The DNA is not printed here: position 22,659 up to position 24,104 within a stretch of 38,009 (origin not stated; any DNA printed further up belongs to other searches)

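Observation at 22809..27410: Two back-to-back 'polyprenyl-P-sugar synthase -> GT-C' cassettes welded by ATGA overlaps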

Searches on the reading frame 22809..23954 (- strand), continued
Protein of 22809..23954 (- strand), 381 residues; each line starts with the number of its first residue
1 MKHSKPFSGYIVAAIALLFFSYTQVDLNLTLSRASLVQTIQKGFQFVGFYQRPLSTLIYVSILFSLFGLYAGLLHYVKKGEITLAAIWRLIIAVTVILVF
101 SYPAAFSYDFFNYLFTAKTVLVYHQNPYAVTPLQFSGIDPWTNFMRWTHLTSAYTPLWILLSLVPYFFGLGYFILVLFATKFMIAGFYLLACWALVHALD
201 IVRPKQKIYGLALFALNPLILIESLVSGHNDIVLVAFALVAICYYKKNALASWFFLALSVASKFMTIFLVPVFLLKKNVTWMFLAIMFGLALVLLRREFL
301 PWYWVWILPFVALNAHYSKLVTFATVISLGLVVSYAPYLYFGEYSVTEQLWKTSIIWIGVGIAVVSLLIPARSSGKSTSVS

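Call 32: fold_search(model_id=the predicted structure, library=pdb)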
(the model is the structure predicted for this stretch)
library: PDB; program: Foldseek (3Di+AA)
matches with E <= 10: 252; with E <= 0.001: 0
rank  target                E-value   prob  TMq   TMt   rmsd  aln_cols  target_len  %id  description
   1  8voz_A                4.1e-01  0.11  0.12  0.10  26.6       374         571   10  Cryo-EM structure of the ABC transporter PCAT1 cysteine-free core bound with MgADP and substrate (released 2024-10-30)
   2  7vls                  4.1e-01  0.10  0.13  0.06  27.9       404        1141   13  Structure of SUR2B in complex with MgATP/ADP and P1075 (released 2022-05-18)
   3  5gmy_A                4.4e-01  0.60  0.25  0.12  17.3       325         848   14  Crystal structure of the Archaeoglobus fulgidus oligosaccharyltransferase (O29867_ARCFU) tethered with an acceptor pep (released 2017-02-01)
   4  8dck_A                5.0e-01  0.20  0.18  0.12  25.8       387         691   14  Structure of hemolysin A secretion system HlyB/D complex, ATP-bound (released 2022-09-14)
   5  7a26_AAA              5.0e-01  0.11  0.12  0.13  25.7       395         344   13  Structure of soluble SmhA crystal form 1 of the tripartite alpha-pore forming toxin, Smh, from Serratia marcescens. (released 2021-03-31)
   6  7vlr                  5.0e-01  0.08  0.11  0.06  25.6       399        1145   12  Structure of SUR2B in complex with Mg-ATP/ADP (released 2022-05-18)
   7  8vow_B                5.2e-01  0.14  0.15  0.11  26.9       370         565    9  Cryo-EM structure of the ABC transporter PCAT1 cysteine-free core bound with MgATP and Vi (released 2024-10-30)
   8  8vpa_A                5.2e-01  0.13  0.14  0.12  23.4       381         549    9  Cryo-EM structure of the ABC transporter PCAT1 bound with ADP (released 2024-10-30)
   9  9s6t_A                6.3e-01  0.51  0.25  0.21  14.0       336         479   15  Ternary cryo-EM structure of chicken ALG12 with Dol25-PP-GlcNAc2Man7, Dol25-P-Man, and Fab (released 2026-03-18)
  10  7wc8                  6.3e-01  0.12  0.13  0.14  26.6       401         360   11  Crystal structure of serotonin 2A receptor in complex with lumateperone (released 2022-01-26)
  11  7a26_CCC              6.3e-01  0.08  0.11  0.12  25.8       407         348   12  Structure of soluble SmhA crystal form 1 of the tripartite alpha-pore forming toxin, Smh, from Serratia marcescens. (released 2021-03-31)
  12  7a26_EEE              6.5e-01  0.09  0.12  0.12  25.3       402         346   12  Structure of soluble SmhA crystal form 1 of the tripartite alpha-pore forming toxin, Smh, from Serratia marcescens. (released 2021-03-31)
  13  9mg8_A                8.0e-01  0.13  0.15  0.15  20.4       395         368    9  Crystal Structure of b-iTHR-110 (released 2025-12-17)
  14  4s0f_A                8.0e-01  0.11  0.15  0.12  23.5       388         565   11  Crystal structure of the peptidase-containing ABC transporter PCAT1 E648Q mutant complexed with ATPgS in an occluded c (released 2015-07-22)
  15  7a26_HHH              8.3e-01  0.08  0.12  0.12  25.4       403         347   12  Structure of soluble SmhA crystal form 1 of the tripartite alpha-pore forming toxin, Smh, from Serratia marcescens. (released 2021-03-31)
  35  9dm5                  1.8e+00  0.41  0.30  0.30  14.0       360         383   12  Product-Bound mannosyltransferase PimE (released 2025-06-25)
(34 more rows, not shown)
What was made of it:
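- On GT87 / MptA_B family (P4): PimE 9dm5 aligns at TM 0.30, E 1.8 (call 32).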

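Call 33: find_related_loci(query=A2, collection=genome_contigs, flank=10000)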
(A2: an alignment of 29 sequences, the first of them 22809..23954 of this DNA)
Query A2 (381 aa) in genome_contigs; peptide patterns used: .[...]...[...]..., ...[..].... (x = any residue, [..] = any of these).
219 stretches matched a pattern; 192 encode a relative of the query (tblastn E <= 1e-3); the best 80 are kept; 80 distinct loci.
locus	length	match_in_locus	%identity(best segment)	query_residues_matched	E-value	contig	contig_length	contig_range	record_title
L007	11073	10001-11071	75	7-362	5e-179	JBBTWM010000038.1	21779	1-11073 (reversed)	MAG: Patescibacteria group bacterium isolate H41-bin127_1 H41_bin127_1_000000000038, whole genome shotgun sequence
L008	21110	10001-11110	71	7-375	9e-167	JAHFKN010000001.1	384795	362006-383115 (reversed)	MAG: Candidatus Gottesmanbacteria bacterium isolate nzgw410 NODE_16_length_384796_cov_19.669238, whole genome shotgun se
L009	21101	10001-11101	68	9-374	3e-161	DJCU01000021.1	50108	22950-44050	MAG TPA_asm: Candidatus Gottesmanbacteria bacterium UBA5942 UBA5942_contig_290, whole genome shotgun sequence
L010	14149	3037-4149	65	10-379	6e-158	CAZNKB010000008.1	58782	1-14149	MAG TPA_asm: uncultured Gammaproteobacteria bacterium isolate SRP173033_co3_60 genome assembly, contig: NODE_464_length_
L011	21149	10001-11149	62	1-376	1e-154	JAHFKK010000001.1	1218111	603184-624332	MAG: Candidatus Gottesmanbacteria bacterium isolate nzgw408 NODE_1_length_1218112_cov_6.992134, whole genome shotgun seq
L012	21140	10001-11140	63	1-376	4e-152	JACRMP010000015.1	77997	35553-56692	MAG: Candidatus Gottesmanbacteria bacterium isolate NC_groundwater_1910_Pr3_S2p5_48_11 SR2-18-S2p5_coassembly_scaffold_1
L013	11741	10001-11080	64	7-372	1e-149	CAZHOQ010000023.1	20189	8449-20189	MAG TPA_asm: uncultured Gammaproteobacteria bacterium isolate SRP093185_co1_203 genome assembly, contig: NODE_1621_lengt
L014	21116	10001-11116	62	8-375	2e-142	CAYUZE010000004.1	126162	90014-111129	MAG TPA_asm: uncultured Gammaproteobacteria bacterium isolate binchicken_co130_63 genome assembly, contig: NODE_274_leng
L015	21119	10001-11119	59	9-377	3e-141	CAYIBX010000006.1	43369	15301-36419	MAG TPA_asm: uncultured Gammaproteobacteria bacterium isolate ERP119705_co18_370 genome assembly, contig: NODE_860_lengt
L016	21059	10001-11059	58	9-360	5e-133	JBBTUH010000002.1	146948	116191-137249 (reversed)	MAG: Patescibacteria group bacterium isolate H41-bin250_1 H41_bin250_1_000000000002, whole genome shotgun sequence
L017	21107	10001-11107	53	9-376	6e-127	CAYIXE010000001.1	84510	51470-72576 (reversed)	MAG TPA_asm: uncultured Gammaproteobacteria bacterium isolate ERP119705_co7_214 genome assembly, contig: NODE_134_length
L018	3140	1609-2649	55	9-354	4e-130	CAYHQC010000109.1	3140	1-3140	MAG TPA_asm: uncultured Gammaproteobacteria bacterium isolate ERP119705_co15_352 genome assembly, contig: NODE_46033_len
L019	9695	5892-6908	57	9-345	3e-124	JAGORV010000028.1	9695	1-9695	Candidatus Woesebacteria bacterium isolate Gw_Eff_bin_29 Gw_Eff_18744_length_9695_cov_7.017977, whole genome shotgun seq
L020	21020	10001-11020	55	8-345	2e-122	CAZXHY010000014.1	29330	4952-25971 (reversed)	MAG TPA_asm: uncultured Gammaproteobacteria bacterium isolate ERP113451_co3_13 genome assembly, contig: NODE_1074_length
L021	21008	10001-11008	55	10-345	3e-119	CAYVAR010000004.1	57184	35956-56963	MAG TPA_asm: uncultured Gammaproteobacteria bacterium isolate binchicken_co110_1166 genome assembly, contig: NODE_1357_l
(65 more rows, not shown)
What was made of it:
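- On Type-III DPMS (PfDPMS): The host is bacterial, judging from the titles of related GTDB records (call 33).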

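Call 71: search_protein_families(library=pfam, proteins=[P0101, P0092, P0030, P0087, P0018, P0002], max_evalue=0.1)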
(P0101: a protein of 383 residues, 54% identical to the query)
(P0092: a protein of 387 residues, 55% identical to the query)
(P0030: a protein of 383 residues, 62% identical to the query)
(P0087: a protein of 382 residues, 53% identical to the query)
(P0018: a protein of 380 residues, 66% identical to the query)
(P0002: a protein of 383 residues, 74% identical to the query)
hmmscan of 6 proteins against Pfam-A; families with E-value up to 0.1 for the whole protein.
P0101 (383 aa): 1 family
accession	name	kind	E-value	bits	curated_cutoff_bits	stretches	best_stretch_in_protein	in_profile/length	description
PF09594.16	GT87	-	3.8e-10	40.3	25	1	154-379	3-219/237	Glycosyltransferase family 87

P0092 (387 aa): 1 family
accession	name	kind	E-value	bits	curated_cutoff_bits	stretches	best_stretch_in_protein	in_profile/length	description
PF09594.16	GT87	-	1.7e-06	28.4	25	1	158-381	3-216/237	Glycosyltransferase family 87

P0030 (383 aa): 1 family
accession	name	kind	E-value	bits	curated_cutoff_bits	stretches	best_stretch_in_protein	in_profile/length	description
PF09594.16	GT87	-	8.6e-06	26.1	25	1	165-369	15-208/237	Glycosyltransferase family 87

P0087 (382 aa): 1 family
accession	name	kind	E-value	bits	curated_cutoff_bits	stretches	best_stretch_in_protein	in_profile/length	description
PF09594.16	GT87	-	3.1e-06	27.6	25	1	157-312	3-153/237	Glycosyltransferase family 87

P0018 (380 aa): 1 family
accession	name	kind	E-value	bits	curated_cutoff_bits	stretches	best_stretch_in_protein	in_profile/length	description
PF09594.16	GT87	-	6.2e-06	26.6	25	1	162-368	14-209/237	Glycosyltransferase family 87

P0002 (383 aa): 1 family
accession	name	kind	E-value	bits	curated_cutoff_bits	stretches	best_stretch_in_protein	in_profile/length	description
PF09594.16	GT87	-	0.0037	17.5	25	1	159-378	7-219/237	Glycosyltransferase family 87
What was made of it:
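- On GT87 / MptA_B family (P4): It is met only by orthologues that are 53-66% identical to it (call 71).
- Checked: Five of six that were tested individually score 26-40 bits against a cutoff of 25 (call 71).
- P4 orthologues pass the GT87 gathering score (call 71).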
